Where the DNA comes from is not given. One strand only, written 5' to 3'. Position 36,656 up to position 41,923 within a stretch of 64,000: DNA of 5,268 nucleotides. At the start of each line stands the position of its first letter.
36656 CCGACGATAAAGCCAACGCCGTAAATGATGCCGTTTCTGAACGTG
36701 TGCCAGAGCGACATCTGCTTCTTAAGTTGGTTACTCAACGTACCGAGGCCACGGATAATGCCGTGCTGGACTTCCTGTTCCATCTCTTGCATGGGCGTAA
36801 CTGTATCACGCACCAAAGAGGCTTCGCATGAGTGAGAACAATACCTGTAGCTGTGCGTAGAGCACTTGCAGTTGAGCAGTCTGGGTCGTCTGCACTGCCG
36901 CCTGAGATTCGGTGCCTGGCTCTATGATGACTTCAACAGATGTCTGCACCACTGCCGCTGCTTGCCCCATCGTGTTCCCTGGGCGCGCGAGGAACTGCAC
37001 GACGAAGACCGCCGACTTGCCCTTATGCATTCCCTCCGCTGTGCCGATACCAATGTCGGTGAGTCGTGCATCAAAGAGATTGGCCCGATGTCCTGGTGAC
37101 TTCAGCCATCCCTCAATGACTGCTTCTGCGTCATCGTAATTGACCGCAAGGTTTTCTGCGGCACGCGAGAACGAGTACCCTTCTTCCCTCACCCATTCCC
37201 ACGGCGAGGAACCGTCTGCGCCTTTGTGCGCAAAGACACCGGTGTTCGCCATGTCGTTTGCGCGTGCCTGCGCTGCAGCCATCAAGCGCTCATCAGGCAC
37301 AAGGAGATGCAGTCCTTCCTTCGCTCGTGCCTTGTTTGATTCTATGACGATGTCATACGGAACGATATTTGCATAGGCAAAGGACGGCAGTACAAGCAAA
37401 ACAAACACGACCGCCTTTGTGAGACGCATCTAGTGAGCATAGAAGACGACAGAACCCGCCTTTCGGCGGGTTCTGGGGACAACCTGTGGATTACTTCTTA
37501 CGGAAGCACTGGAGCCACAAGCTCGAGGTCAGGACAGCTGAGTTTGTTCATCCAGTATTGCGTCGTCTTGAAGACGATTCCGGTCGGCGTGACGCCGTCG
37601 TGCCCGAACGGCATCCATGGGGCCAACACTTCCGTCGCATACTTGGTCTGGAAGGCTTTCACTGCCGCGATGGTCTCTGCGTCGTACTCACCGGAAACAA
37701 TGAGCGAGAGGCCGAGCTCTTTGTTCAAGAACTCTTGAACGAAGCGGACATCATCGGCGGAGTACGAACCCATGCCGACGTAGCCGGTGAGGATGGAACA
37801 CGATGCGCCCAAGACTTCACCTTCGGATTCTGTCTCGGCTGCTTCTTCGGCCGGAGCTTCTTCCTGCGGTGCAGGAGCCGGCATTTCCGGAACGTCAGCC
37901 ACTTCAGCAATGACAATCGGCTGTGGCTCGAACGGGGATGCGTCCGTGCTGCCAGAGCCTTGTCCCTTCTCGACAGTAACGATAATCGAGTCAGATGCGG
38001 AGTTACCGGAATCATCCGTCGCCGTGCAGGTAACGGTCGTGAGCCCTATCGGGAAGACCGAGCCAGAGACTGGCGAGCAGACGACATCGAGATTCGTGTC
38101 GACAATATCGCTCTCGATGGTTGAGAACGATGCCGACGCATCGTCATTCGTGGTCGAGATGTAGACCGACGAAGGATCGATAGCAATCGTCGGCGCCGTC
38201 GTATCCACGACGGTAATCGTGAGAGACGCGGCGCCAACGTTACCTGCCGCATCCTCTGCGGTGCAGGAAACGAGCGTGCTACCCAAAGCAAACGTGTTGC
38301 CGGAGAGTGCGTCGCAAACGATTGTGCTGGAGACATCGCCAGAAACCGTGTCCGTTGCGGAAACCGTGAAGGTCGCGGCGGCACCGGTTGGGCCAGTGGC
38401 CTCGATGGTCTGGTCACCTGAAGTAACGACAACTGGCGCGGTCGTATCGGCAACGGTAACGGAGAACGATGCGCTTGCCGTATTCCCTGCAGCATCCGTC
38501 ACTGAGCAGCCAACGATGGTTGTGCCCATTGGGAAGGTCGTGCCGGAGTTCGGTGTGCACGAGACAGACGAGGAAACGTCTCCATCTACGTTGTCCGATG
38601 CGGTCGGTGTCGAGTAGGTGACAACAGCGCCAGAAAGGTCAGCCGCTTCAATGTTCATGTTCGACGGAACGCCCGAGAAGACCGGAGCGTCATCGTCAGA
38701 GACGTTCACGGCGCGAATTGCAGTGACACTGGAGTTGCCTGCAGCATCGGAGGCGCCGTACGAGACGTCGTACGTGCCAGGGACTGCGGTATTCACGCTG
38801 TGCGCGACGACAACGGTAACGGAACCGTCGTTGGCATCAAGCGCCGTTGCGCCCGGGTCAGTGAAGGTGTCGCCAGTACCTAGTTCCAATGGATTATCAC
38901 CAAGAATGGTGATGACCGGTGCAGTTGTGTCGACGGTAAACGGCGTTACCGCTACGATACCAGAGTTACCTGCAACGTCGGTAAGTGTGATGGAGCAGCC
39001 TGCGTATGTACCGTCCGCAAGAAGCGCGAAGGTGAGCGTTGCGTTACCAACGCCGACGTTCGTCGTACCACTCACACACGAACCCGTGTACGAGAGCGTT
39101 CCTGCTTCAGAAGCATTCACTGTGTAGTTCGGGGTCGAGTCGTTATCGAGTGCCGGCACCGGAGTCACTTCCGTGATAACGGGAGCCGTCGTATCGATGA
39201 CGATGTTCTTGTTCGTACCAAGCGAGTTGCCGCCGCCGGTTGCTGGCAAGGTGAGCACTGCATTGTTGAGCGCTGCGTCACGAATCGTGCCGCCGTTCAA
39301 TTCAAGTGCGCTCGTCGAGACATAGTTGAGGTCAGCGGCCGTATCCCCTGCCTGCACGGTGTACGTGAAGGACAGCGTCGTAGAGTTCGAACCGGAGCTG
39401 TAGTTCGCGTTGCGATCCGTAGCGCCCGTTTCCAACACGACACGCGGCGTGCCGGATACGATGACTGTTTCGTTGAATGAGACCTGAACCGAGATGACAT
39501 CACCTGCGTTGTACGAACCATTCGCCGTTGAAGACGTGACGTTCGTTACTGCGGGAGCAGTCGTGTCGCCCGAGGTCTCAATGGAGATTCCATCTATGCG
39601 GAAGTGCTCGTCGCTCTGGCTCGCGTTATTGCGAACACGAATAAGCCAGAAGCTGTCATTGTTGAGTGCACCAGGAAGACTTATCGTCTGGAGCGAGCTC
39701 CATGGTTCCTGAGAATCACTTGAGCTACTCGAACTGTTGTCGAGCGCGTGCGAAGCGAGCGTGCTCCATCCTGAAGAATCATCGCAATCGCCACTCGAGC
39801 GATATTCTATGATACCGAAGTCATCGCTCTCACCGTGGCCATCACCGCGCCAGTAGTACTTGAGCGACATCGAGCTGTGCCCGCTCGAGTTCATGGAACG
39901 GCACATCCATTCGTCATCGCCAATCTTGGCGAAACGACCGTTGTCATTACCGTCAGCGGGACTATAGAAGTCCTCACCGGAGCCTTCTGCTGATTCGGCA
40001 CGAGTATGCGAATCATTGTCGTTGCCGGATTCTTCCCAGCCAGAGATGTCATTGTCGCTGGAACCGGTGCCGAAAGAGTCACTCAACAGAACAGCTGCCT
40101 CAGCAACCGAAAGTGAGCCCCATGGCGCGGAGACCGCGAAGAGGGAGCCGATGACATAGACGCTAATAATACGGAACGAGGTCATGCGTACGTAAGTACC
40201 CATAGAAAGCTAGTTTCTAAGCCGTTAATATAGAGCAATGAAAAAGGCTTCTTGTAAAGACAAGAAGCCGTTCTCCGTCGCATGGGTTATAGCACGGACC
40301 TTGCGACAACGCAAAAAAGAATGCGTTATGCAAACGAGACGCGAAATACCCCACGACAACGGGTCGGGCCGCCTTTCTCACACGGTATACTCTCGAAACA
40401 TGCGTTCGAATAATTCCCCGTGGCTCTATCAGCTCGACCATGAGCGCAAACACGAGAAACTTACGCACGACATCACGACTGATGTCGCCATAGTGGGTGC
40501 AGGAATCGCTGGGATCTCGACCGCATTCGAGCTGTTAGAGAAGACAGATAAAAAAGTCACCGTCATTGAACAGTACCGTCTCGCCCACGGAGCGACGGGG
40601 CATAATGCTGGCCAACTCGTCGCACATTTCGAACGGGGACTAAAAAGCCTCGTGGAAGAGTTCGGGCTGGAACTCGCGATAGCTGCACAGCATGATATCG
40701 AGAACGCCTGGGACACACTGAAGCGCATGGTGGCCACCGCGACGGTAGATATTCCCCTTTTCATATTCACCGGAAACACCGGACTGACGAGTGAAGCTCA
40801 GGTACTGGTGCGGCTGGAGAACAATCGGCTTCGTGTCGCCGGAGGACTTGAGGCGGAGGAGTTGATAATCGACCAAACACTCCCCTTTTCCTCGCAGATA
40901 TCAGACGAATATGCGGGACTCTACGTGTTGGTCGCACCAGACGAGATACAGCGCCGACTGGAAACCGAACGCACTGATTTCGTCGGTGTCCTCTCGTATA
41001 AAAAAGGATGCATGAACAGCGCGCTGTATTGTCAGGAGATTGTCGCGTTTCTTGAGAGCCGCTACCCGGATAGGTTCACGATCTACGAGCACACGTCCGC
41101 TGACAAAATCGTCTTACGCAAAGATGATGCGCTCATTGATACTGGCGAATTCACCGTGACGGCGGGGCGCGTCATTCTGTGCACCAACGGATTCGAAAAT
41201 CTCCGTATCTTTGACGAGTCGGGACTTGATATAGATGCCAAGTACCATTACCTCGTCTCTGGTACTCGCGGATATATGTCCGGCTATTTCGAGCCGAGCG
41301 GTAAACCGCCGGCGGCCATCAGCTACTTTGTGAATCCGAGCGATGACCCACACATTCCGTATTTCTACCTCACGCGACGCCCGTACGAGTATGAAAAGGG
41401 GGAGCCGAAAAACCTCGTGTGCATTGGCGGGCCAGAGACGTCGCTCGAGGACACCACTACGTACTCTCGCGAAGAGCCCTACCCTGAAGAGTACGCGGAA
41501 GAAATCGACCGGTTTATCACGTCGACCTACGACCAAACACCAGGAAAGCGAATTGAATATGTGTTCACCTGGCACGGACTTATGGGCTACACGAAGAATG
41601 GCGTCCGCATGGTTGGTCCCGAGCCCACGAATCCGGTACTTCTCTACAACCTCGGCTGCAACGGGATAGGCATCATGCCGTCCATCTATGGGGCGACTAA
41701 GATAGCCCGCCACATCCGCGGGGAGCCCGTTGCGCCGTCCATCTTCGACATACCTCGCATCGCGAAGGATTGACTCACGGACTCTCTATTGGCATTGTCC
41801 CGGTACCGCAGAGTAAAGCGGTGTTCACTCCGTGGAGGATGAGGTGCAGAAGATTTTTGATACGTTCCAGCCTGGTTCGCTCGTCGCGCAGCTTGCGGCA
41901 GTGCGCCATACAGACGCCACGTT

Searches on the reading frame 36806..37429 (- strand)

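Call 41: search_protein_families(library=pfam, proteins=[window:36806-37429:-], max_evalue=0.0001)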
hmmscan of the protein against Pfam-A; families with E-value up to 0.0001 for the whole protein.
window:36806-37429:- (207 aa): 1 family
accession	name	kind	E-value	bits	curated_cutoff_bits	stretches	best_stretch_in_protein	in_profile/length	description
PF00188.32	CAP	-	9.7e-21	75.2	21.1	1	32-145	5-116/117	Cysteine-rich secretory protein family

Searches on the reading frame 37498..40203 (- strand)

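Call 14: search_protein_families(library=pfam, proteins=[window:37498-40203:-], max_evalue=0.001)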
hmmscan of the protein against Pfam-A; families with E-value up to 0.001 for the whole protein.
window:37498-40203:- (901 aa): 4 families
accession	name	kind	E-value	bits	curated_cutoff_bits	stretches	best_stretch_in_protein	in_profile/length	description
PF02494.22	HYR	-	2.2e-24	86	21.7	3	503-584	2-81/81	HYR domain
PF16403.11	Bact_surface_Ig-like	-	2.5e-16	59.9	27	1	431-501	1-71/71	Bacterial surface protein, Ig-like domain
PF19077.6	Big_13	-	1.3e-07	32.4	27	1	353-426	24-102/102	Bacterial Ig-like domain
PF01471.23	PG_binding_1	-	5.7e-05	23.7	23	1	816-855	2-41/57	Putative peptidoglycan binding domain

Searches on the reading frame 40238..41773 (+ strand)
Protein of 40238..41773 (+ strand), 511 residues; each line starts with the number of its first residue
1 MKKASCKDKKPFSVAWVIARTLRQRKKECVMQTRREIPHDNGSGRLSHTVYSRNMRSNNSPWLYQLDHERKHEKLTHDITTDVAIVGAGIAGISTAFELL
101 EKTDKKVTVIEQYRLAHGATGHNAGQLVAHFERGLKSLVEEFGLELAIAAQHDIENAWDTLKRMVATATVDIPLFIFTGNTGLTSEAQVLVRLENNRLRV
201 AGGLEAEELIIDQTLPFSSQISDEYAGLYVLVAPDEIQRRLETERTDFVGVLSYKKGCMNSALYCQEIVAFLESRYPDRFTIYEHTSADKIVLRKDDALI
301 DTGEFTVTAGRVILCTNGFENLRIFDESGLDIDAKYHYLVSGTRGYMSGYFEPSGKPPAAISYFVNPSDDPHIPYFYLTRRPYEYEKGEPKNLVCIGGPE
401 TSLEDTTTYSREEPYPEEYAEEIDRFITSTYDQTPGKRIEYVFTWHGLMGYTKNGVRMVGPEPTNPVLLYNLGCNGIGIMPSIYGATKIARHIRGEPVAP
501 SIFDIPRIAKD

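Call 14: search_protein_families(library=pfam, proteins=[window:40238-41773:+], max_evalue=0.001)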
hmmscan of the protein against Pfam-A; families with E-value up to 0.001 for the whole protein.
window:40238-41773:+ (511 aa): 6 families
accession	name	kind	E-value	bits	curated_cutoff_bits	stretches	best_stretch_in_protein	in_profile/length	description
PF01266.30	DAO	-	1.8e-30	107.1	27.9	1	82-486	1-347/353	FAD dependent oxidoreductase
PF01946.23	Thi4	-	7.6e-07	29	26.2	1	70-145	7-83/235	Thi4 family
PF00890.30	FAD_binding_2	-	3.1e-05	23.8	20.4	1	82-120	1-38/414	FAD binding domain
PF07992.20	Pyr_redox_2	-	3.3e-05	23.9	26.1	1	82-145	2-66/291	Pyridine nucleotide-disulphide oxidoreductase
PF13450.12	NAD_binding_8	-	5.1e-05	23.9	21.9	1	85-112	1-27/68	NAD(P)-binding Rossmann-like domain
PF13454.12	NAD_binding_9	-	0.00027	21.4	21.8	0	84-116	1-36/155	FAD-NAD(P)-binding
